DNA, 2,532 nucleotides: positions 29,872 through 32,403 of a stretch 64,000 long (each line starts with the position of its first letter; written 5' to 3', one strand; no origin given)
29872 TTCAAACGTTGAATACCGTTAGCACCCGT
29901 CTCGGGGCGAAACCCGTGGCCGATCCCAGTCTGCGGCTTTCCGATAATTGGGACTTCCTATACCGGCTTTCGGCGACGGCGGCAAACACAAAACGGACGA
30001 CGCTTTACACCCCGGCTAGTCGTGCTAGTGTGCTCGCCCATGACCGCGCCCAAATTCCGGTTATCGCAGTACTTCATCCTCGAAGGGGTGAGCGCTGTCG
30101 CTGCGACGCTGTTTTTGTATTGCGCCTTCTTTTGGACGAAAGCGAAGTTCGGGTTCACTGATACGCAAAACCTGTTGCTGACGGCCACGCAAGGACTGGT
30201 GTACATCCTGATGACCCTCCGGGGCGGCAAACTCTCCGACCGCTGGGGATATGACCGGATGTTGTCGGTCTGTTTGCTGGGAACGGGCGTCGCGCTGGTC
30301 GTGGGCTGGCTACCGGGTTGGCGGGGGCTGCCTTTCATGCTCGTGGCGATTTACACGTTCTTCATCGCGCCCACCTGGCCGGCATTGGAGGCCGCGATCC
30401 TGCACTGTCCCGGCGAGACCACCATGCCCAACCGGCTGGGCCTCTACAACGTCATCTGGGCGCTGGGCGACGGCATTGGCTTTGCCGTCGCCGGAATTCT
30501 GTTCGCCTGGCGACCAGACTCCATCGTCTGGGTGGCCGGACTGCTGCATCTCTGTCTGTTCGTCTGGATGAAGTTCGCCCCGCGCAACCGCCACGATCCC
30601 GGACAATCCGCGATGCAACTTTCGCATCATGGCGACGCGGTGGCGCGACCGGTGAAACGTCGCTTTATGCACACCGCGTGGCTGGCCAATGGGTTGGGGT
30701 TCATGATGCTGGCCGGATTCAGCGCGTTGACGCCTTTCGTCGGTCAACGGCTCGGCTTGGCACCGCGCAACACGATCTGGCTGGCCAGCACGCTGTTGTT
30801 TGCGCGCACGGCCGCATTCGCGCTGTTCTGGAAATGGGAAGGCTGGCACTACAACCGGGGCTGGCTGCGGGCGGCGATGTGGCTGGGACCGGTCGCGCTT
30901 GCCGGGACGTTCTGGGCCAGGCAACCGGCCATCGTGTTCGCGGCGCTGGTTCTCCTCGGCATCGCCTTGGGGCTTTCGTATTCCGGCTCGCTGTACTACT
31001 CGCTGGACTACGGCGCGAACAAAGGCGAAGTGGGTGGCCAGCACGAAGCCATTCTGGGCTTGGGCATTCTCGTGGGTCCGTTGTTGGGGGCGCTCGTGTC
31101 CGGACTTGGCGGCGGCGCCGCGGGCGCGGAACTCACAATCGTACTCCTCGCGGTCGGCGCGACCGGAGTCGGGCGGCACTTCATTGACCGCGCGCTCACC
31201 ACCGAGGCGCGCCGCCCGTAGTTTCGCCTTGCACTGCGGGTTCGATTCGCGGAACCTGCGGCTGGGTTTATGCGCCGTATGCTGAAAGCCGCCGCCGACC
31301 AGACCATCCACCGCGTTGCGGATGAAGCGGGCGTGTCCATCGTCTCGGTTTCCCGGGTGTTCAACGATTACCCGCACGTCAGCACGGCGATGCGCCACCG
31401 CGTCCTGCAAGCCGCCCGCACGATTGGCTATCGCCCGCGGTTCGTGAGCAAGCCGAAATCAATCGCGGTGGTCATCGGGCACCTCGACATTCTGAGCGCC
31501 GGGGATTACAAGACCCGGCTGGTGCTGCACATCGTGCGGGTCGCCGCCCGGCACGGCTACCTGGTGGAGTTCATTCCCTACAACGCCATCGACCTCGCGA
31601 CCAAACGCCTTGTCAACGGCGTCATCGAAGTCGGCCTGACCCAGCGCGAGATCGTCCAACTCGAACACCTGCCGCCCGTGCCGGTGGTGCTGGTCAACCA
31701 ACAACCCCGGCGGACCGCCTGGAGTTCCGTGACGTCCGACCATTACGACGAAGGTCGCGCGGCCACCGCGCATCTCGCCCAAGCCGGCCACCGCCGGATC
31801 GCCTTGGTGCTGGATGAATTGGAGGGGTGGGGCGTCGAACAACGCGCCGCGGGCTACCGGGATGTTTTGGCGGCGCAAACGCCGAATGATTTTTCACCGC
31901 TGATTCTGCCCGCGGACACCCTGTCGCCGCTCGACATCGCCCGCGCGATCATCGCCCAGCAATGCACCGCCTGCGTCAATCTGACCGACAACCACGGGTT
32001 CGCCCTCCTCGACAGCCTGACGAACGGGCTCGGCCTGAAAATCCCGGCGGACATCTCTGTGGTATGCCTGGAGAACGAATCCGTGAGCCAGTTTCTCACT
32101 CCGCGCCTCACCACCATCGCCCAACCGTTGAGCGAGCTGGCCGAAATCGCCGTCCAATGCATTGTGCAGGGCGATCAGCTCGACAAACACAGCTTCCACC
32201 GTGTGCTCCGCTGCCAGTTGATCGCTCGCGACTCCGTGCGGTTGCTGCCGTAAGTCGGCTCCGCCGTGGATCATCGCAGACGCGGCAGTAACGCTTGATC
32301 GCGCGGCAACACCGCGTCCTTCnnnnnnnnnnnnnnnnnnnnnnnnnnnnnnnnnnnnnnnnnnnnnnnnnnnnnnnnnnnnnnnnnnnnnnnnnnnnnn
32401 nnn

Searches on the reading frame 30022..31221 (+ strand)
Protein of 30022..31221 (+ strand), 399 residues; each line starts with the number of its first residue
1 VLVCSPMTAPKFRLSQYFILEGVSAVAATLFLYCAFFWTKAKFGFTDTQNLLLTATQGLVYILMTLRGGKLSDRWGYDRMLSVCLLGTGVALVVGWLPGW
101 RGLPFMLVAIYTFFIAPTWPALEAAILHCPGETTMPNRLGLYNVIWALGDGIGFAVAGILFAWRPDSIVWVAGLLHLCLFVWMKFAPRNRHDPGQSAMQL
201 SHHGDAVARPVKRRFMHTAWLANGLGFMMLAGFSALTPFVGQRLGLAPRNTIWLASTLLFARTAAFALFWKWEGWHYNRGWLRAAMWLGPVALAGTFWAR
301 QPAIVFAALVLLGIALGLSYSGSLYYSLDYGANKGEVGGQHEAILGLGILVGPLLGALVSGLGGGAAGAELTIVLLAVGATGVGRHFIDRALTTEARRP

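Call 36: search_protein_families(library=pfam, proteins=[window:30022-31221:+], max_evalue=0.00001)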
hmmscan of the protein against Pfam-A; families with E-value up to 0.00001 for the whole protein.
window:30022-31221:+ (399 aa): 1 family
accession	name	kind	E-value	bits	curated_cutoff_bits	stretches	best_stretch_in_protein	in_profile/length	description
PF07690.21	MFS_1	-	5.7e-19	68.7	33.4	1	32-353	14-347/347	Major Facilitator Superfamily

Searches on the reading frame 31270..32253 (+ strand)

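Call 36: search_protein_families(library=pfam, proteins=[window:31270-32253:+], max_evalue=0.00001)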
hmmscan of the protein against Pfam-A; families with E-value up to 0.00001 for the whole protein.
window:31270-32253:+ (327 aa): 3 families
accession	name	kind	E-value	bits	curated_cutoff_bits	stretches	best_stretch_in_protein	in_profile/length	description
PF13377.12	Peripla_BP_3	-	2.2e-20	73.8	26.5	1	167-323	2-167/167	Periplasmic binding protein-like domain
PF00356.27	LacI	-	2.2e-13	50.2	27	1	12-56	1-45/46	Bacterial regulatory proteins, lacI family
PF00532.27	Peripla_BP_1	-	1.8e-07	31.3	22.2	1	105-286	48-237/281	Periplasmic binding proteins and sugar binding domain of LacI family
